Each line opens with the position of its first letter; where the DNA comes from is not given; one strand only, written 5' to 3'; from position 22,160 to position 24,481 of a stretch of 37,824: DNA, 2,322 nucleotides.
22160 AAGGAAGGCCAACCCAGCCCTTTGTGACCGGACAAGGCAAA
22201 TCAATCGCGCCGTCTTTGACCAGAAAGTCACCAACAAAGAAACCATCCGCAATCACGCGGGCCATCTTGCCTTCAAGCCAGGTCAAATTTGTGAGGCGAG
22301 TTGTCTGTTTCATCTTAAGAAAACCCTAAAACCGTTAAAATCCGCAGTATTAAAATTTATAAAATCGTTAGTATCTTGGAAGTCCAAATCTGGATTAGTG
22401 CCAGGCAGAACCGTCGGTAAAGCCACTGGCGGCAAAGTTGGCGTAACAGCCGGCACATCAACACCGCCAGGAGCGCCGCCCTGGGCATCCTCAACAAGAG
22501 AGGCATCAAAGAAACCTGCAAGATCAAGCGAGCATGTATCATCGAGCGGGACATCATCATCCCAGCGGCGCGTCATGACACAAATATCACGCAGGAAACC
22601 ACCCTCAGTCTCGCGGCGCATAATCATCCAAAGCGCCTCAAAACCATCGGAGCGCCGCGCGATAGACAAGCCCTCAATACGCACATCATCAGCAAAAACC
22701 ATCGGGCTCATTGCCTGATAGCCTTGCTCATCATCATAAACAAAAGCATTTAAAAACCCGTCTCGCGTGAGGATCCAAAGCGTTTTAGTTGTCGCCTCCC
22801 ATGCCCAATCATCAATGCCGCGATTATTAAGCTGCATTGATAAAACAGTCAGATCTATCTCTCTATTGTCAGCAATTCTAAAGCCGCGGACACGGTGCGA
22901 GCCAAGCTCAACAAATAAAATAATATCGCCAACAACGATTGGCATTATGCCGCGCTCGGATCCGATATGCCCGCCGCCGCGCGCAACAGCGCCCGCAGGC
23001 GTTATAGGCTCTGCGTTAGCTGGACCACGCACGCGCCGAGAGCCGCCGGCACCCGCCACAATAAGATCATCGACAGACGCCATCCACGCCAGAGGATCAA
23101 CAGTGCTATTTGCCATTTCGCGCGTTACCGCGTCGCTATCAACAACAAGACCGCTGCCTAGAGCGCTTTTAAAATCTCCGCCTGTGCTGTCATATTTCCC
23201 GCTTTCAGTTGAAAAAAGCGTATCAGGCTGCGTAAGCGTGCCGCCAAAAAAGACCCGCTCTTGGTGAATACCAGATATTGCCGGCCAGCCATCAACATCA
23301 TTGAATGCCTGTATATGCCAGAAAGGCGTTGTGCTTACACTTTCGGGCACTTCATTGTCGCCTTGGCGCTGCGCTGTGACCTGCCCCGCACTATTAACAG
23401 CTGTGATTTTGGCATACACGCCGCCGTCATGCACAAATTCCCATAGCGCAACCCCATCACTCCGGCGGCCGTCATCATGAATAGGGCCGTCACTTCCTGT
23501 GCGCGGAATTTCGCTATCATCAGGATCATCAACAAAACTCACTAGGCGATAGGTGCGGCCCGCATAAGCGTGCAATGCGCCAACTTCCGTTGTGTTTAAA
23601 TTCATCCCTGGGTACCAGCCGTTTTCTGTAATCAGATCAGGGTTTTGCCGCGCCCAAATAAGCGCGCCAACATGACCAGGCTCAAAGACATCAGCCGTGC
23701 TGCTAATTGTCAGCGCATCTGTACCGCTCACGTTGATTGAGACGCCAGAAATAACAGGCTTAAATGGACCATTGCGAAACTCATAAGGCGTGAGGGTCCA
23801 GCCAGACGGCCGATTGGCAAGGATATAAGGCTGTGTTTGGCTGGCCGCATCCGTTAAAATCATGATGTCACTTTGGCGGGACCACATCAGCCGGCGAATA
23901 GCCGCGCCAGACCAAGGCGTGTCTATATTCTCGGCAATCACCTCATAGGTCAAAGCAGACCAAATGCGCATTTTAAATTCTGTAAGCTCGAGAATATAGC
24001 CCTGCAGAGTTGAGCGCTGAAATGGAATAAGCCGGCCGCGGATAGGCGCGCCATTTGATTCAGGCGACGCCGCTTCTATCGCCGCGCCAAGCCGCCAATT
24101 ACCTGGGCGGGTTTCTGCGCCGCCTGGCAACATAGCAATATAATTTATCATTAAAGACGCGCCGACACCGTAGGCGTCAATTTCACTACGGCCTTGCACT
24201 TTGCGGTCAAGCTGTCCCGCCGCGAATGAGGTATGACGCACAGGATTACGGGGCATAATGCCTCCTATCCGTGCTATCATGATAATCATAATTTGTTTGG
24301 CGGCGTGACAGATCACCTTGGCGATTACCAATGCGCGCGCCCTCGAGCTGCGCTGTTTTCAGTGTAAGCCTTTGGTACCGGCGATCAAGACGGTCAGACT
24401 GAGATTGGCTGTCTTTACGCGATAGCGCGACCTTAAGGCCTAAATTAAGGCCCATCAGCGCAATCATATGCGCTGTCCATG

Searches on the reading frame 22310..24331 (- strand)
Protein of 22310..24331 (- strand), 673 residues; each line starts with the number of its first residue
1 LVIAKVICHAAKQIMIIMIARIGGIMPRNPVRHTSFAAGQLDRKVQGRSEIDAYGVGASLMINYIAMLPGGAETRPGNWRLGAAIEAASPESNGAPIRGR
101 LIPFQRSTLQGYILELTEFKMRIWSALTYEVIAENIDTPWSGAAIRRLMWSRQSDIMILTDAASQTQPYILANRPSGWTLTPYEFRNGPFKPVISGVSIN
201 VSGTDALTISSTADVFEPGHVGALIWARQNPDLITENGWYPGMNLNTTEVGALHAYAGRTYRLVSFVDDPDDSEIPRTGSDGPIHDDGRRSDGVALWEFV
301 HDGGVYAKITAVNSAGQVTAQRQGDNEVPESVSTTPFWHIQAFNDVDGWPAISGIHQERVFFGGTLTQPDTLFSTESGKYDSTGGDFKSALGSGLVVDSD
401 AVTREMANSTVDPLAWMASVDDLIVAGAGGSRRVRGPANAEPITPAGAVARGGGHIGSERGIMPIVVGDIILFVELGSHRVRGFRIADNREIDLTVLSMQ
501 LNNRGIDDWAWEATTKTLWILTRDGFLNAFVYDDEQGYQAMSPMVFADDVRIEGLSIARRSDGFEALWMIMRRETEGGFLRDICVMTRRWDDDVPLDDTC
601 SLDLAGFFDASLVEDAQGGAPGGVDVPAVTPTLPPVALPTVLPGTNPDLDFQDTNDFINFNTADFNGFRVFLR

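Call 26: search_protein_families(library=phrogs, proteins=[window:22310-24331:-], max_evalue=0.001)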
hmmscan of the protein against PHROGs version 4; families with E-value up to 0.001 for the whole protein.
window:22310-24331:- (673 aa): 3 families
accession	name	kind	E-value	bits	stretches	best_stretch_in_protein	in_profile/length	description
phrog_376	-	tail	3.7e-76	258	1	31-603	6-545/712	tail protein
phrog_20269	-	unknown function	4.1e-29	102.7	1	34-386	8-359/374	-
phrog_15566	-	tail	1.9e-18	67.3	1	315-586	13-278/552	tail protein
